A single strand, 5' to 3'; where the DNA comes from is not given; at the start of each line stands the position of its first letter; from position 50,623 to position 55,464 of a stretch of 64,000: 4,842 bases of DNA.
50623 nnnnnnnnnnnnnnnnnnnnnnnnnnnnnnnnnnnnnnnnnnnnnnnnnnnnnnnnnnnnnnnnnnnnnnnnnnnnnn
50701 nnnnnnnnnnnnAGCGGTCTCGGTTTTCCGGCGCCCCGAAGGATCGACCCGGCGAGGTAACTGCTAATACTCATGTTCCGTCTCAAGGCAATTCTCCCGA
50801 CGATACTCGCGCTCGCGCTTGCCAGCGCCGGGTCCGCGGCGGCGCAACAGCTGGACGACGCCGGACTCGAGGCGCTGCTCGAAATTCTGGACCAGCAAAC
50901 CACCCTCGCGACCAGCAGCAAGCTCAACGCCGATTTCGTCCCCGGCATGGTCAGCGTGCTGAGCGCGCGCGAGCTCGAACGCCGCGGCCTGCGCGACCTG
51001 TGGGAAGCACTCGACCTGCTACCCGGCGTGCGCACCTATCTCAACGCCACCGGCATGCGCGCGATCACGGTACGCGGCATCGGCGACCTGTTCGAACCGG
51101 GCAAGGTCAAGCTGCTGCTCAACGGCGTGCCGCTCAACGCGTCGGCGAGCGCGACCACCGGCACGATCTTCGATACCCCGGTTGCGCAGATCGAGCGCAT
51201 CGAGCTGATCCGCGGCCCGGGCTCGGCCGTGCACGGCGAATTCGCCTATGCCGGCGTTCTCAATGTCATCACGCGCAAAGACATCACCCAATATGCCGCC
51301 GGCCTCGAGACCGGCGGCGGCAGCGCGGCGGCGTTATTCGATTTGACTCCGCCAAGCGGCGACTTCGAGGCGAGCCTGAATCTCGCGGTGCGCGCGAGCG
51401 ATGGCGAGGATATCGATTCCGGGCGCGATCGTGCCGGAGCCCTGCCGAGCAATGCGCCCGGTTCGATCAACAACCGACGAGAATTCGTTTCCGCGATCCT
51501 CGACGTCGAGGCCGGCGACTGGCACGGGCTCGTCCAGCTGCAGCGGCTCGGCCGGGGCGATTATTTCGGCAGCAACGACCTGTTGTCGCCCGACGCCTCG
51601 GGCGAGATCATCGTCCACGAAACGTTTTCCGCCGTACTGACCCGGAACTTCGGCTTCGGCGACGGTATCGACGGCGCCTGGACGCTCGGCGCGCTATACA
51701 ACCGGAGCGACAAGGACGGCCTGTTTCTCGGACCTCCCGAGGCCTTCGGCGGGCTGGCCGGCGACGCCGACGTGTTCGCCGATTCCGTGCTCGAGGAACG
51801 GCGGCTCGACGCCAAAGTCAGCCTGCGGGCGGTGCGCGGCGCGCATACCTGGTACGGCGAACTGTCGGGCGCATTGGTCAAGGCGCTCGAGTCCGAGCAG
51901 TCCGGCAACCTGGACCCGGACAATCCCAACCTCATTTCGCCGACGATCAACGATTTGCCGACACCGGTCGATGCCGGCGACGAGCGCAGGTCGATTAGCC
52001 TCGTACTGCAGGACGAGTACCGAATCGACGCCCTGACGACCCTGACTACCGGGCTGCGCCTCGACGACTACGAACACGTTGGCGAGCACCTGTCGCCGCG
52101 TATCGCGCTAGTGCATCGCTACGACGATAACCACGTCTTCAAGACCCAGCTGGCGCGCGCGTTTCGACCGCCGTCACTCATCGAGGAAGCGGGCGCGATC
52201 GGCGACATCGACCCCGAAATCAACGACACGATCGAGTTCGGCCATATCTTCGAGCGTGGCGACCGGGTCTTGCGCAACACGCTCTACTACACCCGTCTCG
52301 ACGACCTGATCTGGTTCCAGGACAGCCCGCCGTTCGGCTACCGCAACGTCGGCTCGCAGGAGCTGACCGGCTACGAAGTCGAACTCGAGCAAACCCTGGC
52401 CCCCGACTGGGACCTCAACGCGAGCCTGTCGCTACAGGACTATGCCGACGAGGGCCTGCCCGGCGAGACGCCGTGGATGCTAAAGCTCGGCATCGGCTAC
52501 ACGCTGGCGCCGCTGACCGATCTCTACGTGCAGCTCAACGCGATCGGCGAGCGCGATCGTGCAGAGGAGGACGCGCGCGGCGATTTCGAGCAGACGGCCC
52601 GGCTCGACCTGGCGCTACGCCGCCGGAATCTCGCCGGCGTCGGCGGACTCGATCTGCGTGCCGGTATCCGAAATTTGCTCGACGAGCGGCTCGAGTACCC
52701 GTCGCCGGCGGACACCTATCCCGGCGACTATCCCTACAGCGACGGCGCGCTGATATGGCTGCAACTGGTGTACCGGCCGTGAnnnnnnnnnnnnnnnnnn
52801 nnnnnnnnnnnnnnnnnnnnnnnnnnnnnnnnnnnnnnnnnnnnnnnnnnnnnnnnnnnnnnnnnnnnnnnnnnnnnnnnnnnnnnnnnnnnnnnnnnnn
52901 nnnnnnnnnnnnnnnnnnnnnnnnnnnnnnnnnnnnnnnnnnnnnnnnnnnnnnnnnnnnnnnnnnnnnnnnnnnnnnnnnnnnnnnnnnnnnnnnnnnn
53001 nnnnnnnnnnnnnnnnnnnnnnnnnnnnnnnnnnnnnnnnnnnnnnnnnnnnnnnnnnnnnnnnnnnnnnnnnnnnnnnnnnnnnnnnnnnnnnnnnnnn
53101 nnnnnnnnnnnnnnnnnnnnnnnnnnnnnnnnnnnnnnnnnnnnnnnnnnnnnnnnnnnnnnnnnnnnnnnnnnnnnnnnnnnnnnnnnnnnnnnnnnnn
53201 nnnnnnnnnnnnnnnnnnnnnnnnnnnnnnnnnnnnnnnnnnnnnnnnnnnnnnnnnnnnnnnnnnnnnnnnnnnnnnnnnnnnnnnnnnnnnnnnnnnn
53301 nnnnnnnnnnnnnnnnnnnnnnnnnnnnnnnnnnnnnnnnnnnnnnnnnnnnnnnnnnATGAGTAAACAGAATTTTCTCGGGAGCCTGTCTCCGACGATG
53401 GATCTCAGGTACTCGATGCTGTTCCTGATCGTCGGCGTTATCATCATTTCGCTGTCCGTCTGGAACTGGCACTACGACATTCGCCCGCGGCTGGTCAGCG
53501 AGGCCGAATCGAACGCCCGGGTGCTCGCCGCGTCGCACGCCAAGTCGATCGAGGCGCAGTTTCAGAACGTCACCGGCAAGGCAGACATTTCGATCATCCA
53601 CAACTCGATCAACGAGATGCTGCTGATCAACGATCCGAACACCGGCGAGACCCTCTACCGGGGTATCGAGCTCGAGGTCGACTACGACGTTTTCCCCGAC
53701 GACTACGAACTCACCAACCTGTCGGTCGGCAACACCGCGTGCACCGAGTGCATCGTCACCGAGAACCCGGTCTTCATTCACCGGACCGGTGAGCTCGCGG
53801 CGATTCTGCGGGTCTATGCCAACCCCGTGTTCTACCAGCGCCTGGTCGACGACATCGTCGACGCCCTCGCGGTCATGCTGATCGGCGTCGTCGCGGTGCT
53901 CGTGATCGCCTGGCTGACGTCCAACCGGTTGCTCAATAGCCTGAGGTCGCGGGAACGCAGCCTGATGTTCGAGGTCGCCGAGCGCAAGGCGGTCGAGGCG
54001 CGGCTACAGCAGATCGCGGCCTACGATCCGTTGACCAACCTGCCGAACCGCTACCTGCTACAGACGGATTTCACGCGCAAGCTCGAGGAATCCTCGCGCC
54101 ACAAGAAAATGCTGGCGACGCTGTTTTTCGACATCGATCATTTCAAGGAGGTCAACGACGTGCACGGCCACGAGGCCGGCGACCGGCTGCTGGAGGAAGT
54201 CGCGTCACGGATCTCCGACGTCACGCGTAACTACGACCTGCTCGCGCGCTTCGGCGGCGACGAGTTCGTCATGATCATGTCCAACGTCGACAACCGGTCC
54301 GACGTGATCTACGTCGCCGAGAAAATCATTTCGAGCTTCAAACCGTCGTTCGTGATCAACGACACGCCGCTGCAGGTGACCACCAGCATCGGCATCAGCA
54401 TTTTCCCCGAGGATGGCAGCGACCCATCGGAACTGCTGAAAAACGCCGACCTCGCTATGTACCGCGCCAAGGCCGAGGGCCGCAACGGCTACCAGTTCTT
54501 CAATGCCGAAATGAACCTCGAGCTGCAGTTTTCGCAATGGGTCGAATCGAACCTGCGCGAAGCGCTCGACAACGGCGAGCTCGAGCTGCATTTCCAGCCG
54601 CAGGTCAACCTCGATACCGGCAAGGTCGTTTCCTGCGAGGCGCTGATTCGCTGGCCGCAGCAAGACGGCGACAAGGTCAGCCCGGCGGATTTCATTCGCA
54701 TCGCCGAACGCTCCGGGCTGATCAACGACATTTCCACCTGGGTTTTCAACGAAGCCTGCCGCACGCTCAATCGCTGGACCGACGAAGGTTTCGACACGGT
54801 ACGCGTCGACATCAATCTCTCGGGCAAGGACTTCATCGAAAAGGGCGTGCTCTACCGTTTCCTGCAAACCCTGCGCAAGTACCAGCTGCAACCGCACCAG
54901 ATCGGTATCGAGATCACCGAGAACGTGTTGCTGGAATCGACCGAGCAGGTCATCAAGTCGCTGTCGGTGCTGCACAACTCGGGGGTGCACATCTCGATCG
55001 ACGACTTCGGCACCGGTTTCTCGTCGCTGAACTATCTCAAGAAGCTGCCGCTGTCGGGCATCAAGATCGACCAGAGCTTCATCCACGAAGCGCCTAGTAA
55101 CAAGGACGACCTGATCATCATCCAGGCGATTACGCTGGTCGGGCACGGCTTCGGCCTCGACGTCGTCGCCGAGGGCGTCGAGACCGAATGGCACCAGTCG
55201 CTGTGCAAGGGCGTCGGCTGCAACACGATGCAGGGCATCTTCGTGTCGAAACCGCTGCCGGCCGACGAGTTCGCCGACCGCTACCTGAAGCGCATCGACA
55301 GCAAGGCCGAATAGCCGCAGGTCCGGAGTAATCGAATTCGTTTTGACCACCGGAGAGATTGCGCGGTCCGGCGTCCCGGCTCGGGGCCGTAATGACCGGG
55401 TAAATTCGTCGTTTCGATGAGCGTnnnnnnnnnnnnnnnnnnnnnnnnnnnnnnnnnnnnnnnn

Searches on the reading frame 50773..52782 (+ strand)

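Call 37: search_protein_families(library=pfam, proteins=[window:50773-52782:+])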
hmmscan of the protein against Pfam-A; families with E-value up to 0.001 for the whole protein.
window:50773-52782:+ (669 aa): 2 families
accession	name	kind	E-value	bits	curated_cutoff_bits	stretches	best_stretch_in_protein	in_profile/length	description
PF00593.30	TonB_dep_Rec_b-barrel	-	2.5e-32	113.7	27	1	260-635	34-436/436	TonB dependent receptor-like, beta-barrel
PF07715.20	Plug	-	9.4e-19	68.4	23.9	1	56-162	5-107/107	TonB-dependent Receptor Plug Domain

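Call 46: search_protein_families(library=ncbifam, proteins=[window:50773-52782:+], max_evalue=1e-8)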
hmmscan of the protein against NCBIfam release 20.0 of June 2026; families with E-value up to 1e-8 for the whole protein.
window:50773-52782:+ (669 aa): 15 families
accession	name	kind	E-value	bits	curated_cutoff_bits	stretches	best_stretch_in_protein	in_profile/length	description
TIGR01783.1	TonB-siderophor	subfamily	6.5e-28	97.7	223.5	2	57-229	3-173/649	TonB-dependent siderophore receptor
NF010010.0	PRK13483.1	equivalog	2.5e-27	95.1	927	2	11-179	9-174/660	ligand-gated channel protein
NF007478.2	PRK10064.1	equivalog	2.5e-25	88.8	745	2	40-173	29-163/663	catecholate siderophore receptor CirA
TIGR01779.1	TonB-B12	equivalog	2.6e-22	79.1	599.7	1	18-186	15-172/614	TonB-dependent vitamin B12 receptor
NF053590.1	TonB_dep_TOL0244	equivalog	3.5e-22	78.8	645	1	31-170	6-142/604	TOL_0244 family TonB-dependent receptor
NF010038.0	PRK13513.1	equivalog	1.1e-20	73.8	942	1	46-178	42-175/659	ligand-gated channel protein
NF010011.0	PRK13484.1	equivalog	2.3e-20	72.5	1197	2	410-477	387-454/682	IreA family TonB-dependent siderophore receptor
NF010048.1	PRK13524.1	subfamily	8.6e-20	70.8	493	1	19-175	18-183/744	FepA family TonB-dependent siderophore receptor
NF010012.0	PRK13486.1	equivalog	1.7e-18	66.4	924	1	59-181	45-171/696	TonB-dependent receptor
TIGR01785.1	TonB-hemin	subfamily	7.4e-18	64.3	316.85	1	44-168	6-129/677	TonB-dependent heme/hemoglobin receptor family protein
NF050067.1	TonBEntbctnRecCfrA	equivalog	8.6e-18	64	1200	1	54-177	41-167/698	TonB-dependent ferric enterobactin receptor CfrA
NF010051.0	PRK13528.1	subfamily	1.5e-15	56.5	583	0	56-175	50-179/727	FepA family TonB-dependent siderophore receptor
NF007926.1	PRK10641.1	equivalog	2.4e-15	56.1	836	1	60-184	48-168/617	TonB-dependent vitamin B12 receptor BtuB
TIGR01786.1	TonB-hemlactrns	subfamily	1.1e-11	43.8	323.75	0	53-168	18-134/719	TonB-dependent hemoglobin/transferrin/lactoferrin family receptor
NF041535.1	TonB_rec_PqqU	equivalog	5.2e-09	35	1200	0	55-169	15-131/676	TonB-dependent receptor PqqU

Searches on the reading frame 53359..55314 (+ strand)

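Call 37: search_protein_families(library=pfam, proteins=[window:53359-55314:+])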
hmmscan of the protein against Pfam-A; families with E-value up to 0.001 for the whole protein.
window:53359-55314:+ (651 aa): 2 families
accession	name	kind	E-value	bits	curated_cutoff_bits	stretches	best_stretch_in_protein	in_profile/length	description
PF00563.25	EAL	-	2.9e-67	226.9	31.3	1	398-632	3-236/236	EAL domain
PF00990.26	GGDEF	-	1.2e-49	168.6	23.8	1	220-376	1-160/161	Diguanylate cyclase, GGDEF domain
